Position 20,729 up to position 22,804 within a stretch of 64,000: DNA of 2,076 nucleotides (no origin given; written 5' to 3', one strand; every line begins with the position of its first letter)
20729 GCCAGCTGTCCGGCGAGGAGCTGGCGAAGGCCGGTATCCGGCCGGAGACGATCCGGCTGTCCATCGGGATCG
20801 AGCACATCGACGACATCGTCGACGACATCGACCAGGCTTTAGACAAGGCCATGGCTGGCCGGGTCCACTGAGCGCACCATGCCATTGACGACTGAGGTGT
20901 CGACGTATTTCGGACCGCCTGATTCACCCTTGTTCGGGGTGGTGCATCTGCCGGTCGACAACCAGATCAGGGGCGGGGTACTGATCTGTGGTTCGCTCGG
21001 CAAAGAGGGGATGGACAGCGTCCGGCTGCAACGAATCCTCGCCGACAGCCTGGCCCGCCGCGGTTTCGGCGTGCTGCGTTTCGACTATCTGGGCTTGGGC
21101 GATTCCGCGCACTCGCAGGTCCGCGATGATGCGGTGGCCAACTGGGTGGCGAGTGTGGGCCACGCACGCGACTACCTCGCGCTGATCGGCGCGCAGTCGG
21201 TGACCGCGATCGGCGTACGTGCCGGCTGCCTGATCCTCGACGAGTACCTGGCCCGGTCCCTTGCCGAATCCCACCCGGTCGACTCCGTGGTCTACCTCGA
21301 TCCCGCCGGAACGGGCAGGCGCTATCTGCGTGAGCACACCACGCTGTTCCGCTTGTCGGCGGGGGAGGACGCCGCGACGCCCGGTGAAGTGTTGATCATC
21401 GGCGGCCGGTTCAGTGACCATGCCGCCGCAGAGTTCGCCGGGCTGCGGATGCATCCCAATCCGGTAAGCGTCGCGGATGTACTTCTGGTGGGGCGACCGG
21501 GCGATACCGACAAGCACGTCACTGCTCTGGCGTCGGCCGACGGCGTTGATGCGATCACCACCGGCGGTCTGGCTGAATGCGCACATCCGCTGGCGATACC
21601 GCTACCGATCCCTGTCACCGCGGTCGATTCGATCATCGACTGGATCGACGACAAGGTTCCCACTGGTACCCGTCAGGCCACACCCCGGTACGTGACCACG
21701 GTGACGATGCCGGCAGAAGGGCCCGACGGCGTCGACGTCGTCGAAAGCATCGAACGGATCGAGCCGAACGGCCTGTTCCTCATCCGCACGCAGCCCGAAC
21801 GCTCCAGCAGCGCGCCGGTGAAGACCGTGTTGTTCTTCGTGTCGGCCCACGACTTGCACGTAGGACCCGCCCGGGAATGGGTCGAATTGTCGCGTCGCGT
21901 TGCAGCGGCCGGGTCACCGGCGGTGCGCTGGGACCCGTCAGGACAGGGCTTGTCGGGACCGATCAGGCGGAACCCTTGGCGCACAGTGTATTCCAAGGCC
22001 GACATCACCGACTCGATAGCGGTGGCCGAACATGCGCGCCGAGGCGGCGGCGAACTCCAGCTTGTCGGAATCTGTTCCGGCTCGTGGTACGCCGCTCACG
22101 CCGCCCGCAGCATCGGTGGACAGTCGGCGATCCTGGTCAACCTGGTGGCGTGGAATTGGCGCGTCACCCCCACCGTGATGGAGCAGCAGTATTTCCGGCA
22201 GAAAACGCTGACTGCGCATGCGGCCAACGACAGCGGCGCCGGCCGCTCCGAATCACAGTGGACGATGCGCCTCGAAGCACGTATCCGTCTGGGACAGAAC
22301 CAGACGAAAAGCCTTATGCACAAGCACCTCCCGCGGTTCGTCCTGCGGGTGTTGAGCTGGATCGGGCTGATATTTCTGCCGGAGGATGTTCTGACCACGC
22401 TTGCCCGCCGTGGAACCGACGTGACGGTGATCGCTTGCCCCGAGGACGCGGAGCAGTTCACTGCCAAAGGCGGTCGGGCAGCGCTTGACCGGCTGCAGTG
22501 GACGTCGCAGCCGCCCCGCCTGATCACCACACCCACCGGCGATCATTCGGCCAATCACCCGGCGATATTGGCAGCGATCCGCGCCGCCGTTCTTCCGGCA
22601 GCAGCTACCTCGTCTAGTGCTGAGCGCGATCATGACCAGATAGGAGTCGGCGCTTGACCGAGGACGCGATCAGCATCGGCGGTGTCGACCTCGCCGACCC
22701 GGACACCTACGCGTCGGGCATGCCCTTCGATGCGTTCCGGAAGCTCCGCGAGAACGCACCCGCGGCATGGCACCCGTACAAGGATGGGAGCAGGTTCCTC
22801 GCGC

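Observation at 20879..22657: Tandem hydrolase with GxRxG and GxCxG elbows: probable carrier-dependent acyltransferase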

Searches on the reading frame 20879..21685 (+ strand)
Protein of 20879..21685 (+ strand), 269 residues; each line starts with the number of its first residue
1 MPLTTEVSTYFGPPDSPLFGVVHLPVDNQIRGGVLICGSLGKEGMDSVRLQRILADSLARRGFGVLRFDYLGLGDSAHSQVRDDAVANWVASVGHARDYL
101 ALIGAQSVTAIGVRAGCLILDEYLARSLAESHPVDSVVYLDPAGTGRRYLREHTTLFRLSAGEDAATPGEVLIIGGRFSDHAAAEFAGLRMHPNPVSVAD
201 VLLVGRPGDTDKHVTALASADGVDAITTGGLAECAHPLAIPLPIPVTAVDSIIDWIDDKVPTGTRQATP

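Call 28: search_protein_families(library=ncbifam, proteins=[window:20879-21685:+], max_evalue=0.01)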
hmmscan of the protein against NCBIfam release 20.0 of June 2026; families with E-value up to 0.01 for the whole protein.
seq(269 aa): 3 families
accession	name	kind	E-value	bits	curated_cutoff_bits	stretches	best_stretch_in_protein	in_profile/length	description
TIGR03101.1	hydr2_PEP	hypoth_equivalog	4.4e-14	52.6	202.75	1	15-156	9-146/266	hydrolase 2, exosortase A system-associated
TIGR03100.1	hydr1_PEP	hypoth_equivalog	1.9e-08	33.9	168.45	1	15-79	11-74/274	hydrolase 1, exosortase A system-associated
NF003460.0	PRK05077.1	equivalog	2.4e-06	26.6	477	1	16-119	179-278/414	esterase FrsA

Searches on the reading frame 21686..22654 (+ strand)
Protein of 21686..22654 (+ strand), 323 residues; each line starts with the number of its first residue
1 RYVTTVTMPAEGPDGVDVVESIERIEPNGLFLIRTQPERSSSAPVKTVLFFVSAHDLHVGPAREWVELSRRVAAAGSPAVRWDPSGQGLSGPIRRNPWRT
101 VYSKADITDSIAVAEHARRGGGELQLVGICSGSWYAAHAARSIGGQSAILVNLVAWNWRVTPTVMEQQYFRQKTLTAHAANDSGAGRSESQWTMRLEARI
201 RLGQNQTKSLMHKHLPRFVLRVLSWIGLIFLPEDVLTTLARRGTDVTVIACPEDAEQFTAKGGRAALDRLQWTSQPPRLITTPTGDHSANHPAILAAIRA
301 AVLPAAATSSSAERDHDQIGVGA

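Call 28: search_protein_families(library=ncbifam, proteins=[window:21686-22654:+], max_evalue=0.01)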
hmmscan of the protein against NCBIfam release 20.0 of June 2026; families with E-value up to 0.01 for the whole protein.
seq(323 aa): 1 family
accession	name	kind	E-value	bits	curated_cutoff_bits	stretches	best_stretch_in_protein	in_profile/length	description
TIGR03100.1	hydr1_PEP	hypoth_equivalog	1.5e-06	27.7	168.45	1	39-172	21-151/274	hydrolase 1, exosortase A system-associated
